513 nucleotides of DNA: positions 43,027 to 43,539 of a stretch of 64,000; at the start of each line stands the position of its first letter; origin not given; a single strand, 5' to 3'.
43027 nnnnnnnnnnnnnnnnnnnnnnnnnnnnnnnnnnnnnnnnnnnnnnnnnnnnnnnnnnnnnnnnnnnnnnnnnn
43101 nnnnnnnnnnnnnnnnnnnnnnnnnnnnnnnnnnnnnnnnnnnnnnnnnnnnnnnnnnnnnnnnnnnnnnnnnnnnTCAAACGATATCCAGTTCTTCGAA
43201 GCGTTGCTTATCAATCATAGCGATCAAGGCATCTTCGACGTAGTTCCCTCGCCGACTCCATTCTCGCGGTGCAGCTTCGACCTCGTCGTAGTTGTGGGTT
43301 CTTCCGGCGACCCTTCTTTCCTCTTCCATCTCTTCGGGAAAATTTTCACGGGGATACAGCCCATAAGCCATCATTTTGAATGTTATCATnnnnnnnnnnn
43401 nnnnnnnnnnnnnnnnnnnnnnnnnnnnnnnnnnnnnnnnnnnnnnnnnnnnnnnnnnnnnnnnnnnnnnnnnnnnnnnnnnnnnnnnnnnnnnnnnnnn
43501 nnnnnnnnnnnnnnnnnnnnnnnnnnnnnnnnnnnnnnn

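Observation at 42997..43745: Self-contained GC-rich structured-RNA locus with embedded atypical 70-codon ORF, where ftsA/ftsZ would be expected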

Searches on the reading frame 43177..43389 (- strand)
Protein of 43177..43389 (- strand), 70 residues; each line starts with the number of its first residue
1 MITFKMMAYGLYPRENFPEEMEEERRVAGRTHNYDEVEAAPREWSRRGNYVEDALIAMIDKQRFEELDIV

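Call 8: search_protein_families(library=pfam, proteins=[window:43177-43389:-], max_evalue=1)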
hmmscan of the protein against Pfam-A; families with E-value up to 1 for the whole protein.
window:43177-43389:- (70 aa): 0 families

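Call 10: find_homologous_proteins(query=window:43180-43389:-, max_evalue=10)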
Query window:43180-43389:- (70 aa): 1 proteins with E <= 10 among 2 candidates.
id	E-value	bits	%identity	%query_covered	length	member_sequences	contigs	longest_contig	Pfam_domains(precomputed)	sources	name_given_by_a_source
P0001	2.6e-35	137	100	91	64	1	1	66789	-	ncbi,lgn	-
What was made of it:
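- Tried and rejected: The word-indexed protein search found only the ORF itself (call 10).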

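Call 12: find_encoding_contigs(protein=P0001, flank=3000, max_places=5)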
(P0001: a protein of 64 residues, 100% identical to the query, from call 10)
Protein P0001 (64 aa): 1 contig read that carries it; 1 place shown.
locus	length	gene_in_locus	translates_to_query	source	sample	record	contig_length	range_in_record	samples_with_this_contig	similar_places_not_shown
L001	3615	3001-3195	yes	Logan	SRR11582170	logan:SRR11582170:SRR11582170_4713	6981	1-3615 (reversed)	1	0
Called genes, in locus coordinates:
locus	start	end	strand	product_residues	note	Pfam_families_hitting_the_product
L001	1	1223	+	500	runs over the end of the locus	PF00749:tRNA-synt_1c, PF19269:Anticodon_2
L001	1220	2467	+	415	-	PF01551:Peptidase_M23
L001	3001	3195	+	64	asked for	-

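Call 27: search_protein_representatives(protein=window:43180-43389:-)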
Query: 70 residues. Proteins with E-value up to 0.001 (for the whole library): 4; up to 1e-10: 2; up to 1e-30: 1. The best 4 are listed.
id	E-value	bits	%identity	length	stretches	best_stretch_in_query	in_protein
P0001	8.2e-36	136.7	100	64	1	7-70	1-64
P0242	7.7e-19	83.1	66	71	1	1-70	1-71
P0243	1.4e-10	57.1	31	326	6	11-52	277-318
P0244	6.5e-08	48.6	52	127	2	1-28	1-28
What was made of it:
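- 43177..43389 (-): Protein-coding gene of 70 aa belonging to a new small acidic protein family. Conserved motifs are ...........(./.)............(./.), APR, and GN(Y/W)VEDA(L/M)I. Homologues: P0242 (71 aa, 66% identity) and P0244 (127 aa) were found by an exhaustive HMMER search (call 27).
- Tried and rejected: The exhaustive HMMER search was needed to find the two homologues (call 27).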

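Call 29: find_encoding_contigs(protein=P0242, flank=6000, max_places=4)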
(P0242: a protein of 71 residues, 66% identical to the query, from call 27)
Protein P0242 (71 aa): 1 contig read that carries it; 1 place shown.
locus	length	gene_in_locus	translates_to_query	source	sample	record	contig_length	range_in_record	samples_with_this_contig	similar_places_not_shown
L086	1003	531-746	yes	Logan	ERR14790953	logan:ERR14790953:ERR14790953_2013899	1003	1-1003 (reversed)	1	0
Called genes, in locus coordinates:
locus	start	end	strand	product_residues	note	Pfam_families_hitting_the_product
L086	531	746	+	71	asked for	-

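Call 30: find_encoding_contigs(protein=P0244, flank=6000, max_places=4)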
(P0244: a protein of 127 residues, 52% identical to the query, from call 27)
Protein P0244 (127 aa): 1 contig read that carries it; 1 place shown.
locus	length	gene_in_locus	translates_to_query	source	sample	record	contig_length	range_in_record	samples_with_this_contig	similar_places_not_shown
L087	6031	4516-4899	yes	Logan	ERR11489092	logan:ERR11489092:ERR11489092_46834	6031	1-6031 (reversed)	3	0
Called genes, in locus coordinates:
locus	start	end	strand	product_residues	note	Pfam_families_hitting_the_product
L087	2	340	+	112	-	?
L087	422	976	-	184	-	PF01765:RRF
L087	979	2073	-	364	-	PF25852:DUF6242_C (faint), PF02012:BNR (faint), PF15902:Sortilin-Vps10 (weak), PF14870:PSII_BNR (weak), PF15902:Sortilin-Vps10 (weak)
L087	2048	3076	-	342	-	PF13177:DNA_pol3_delta2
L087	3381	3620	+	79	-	-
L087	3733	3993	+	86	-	-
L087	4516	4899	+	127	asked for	-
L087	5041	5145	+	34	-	-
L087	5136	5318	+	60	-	-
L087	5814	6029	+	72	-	?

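Call 37: search_protein_families(library=phrogs, proteins=[window:43180-43389:-, P0242, P0244], max_evalue=1)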
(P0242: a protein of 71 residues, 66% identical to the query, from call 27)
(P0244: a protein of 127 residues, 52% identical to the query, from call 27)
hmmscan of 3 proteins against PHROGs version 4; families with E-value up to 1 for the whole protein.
window:43180-43389:- (70 aa): 0 families

P0242 (71 aa): 0 families

P0244 (127 aa): 0 families
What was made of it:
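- On Known anti-phage defence or phage protein families: PHROGs gave no hit for any of the three members (call 37).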

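Call 38: search_protein_families(library=ncbifam, proteins=[window:43180-43389:-, P0242, P0244], max_evalue=1)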
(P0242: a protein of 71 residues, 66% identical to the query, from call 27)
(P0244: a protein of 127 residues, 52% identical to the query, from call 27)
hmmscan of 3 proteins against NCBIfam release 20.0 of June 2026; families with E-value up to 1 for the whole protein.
window:43180-43389:- (70 aa): 1 family
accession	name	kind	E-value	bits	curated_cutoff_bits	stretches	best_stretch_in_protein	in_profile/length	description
NF041724.1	phane_AmcA_4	equivalog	0.19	12.3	40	1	21-48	15-40/52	multiple cyclophane-containing RiPP AmcA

P0242 (71 aa): 0 families

P0244 (127 aa): 0 families

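Call 39: search_solved_structures(query=A1, max_evalue=10)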
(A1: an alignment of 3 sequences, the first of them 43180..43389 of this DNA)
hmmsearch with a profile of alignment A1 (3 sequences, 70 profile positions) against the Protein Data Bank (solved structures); distinct sequences matched with E-value up to 10: 2.
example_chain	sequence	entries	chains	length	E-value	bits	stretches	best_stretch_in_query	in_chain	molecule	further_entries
3tpj_A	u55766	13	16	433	1.1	12.4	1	11-52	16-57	Beta-secretase 1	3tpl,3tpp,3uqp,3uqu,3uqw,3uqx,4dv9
3tpr_A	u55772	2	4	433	1.1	12.4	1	11-52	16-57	Beta-secretase 1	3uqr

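Call 51: find_related_loci(query=A1, collection=viral_contigs, flank=3000)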
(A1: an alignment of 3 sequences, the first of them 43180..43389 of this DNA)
Query A1 (70 aa) in viral_contigs; peptide patterns used: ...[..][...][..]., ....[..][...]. (x = any residue, [..] = any of these).
159 stretches matched a pattern, but none encodes a relative of the query by tblastn (E <= 1e-3).

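Call 52: search_dna_similar(query=window:43180-43389:-, collection=phages, mode=protein, max_evalue=1)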
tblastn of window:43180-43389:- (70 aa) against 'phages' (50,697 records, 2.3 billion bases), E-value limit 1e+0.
No match.

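Call 53: search_dna_similar(query=window:43180-43389:-, collection=plasmids, mode=protein, max_evalue=1)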
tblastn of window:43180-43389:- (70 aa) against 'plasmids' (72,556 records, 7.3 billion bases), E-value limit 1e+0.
No match.

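Call 64: predict_structure(alignment_id=A1)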
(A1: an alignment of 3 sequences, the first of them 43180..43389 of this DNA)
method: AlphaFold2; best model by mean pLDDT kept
length: 70 residues; sequences in the alignment: 3
mean_pLDDT: 52.9   pTM: 0.20
mean pLDDT of the five models: 52.9, 50.2, 47.7, 47.3, 47.0
residues with pLDDT >= 90: 0; 70-90: 0; 50-70: 46; < 50: 24
segments of 3 or more residues with pLDDT < 50: 29-45, 68-70
pLDDT, mean of each block of 10 residues (from residue 1): 54 54 52 45 50 63 53
secondary structure, 60 per line:
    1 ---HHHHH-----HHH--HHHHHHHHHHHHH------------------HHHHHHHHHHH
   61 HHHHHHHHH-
elements in order: H4-8 H19-31 H50-69
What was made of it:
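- The AlphaFold model is uninformative (pLDDT 53; call 64).
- Tried and rejected: AlphaFold on the 3-sequence alignment gave pLDDT 53, so no fold search was run (call 64).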

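Call 67: search_protein_families(library=pfam, proteins=[L087:3381-3620:+, L087:3733-3993:+, L087:5041-5145:+, L087:5136-5318:+, L087:4516-4899:+, L087:979-2073:-, L087:2-340:+, L087:5814-6029:+], max_evalue=0.1)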
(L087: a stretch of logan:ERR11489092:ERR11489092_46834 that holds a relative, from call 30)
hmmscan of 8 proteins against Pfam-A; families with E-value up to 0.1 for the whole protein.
L087:3381-3620:+ (79 aa): 0 families

L087:3733-3993:+ (86 aa): 0 families

L087:5041-5145:+ (34 aa): 0 families

L087:5136-5318:+ (60 aa): 0 families

L087:4516-4899:+ (127 aa): 0 families

L087:979-2073:- (364 aa): 5 families
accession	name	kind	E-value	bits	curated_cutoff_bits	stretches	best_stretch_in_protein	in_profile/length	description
PF15902.12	Sortilin-Vps10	-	2.3e-22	79.9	33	3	185-244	2-63/446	Sortilin, neurotensin receptor 3,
PF14870.12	PSII_BNR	-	1.9e-11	44.2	27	2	205-333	19-140/303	Photosynthesis system II assembly factor YCF48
PF02012.26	BNR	-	8.1e-08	31.6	27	0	277-286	2-11/12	BNR/Asp-box repeat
PF13088.12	BNR_2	-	2.6e-05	24.2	31.4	1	51-241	26-251/277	BNR repeat-like domain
PF00754.31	F5_F8_type_C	-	0.034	14.7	28.2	0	296-334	44-81/127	F5/8 type C domain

L087:2-340:+ (112 aa): 0 families

L087:5814-6029:+ (72 aa): 0 families

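Call 69: search_protein_families(library=padloc, proteins=[window:43180-43389:-, P0242, P0244, L087:5136-5318:+, L087:3733-3993:+, L087:3381-3620:+], max_evalue=1)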
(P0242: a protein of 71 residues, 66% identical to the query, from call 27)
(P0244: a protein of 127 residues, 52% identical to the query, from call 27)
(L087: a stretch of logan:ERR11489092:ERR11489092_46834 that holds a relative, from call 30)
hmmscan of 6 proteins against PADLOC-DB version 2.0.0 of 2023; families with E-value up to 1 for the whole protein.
window:43180-43389:- (70 aa): 1 family
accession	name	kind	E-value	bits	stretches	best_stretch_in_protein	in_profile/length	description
PDLC04413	PDC-M10A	-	0.0084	13.7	1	28-65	83-119/157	-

P0242 (71 aa): 0 families

P0244 (127 aa): 0 families

L087:5136-5318:+ (60 aa): 0 families

L087:3733-3993:+ (86 aa): 0 families

L087:3381-3620:+ (79 aa): 0 families
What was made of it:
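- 43177..43389 (-): There is no significant hit in Pfam, PHROGs, NCBIfam or PDB, and only a marginal PADLOC match for one of the three members (calls 8, 37-39, 69).
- On Known anti-phage defence or phage protein families: PADLOC gave a single marginal hit (PDC-M10A, E 0.0084, 13.7 bits) for one member only (call 69).
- Tried and rejected: Pfam, PHROGs, NCBIfam, PADLOC and PDB profile searches of the protein family gave no significant match (calls 8, 37-39, 69).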

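Call 91: list_cluster_members(proteins=[P0001, P0122, P0242, P0244, P0126, P0128, P0132])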
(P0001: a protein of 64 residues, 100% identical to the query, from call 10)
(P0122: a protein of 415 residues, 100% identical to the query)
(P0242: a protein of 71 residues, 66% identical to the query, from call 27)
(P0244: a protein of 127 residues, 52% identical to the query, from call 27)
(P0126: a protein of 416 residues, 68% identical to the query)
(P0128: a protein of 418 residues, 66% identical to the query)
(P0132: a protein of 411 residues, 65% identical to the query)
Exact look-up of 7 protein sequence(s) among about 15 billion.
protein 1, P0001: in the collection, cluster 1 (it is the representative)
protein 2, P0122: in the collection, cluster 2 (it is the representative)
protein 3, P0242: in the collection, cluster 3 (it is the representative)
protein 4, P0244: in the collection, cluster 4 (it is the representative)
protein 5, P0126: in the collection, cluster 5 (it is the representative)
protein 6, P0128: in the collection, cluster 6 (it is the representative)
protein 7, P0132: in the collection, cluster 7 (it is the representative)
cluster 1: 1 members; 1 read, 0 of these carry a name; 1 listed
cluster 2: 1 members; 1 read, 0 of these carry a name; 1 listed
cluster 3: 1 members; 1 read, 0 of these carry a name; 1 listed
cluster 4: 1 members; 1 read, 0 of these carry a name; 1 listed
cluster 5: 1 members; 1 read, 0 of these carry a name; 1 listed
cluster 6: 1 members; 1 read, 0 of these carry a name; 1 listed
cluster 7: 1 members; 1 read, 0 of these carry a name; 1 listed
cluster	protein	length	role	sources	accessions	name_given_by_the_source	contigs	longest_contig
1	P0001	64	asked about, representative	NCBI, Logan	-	-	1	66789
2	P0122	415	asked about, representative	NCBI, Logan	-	-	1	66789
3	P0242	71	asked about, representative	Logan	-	-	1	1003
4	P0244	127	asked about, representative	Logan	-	-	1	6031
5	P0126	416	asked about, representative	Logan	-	-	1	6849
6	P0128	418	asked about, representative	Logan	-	-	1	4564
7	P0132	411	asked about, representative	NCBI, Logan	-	-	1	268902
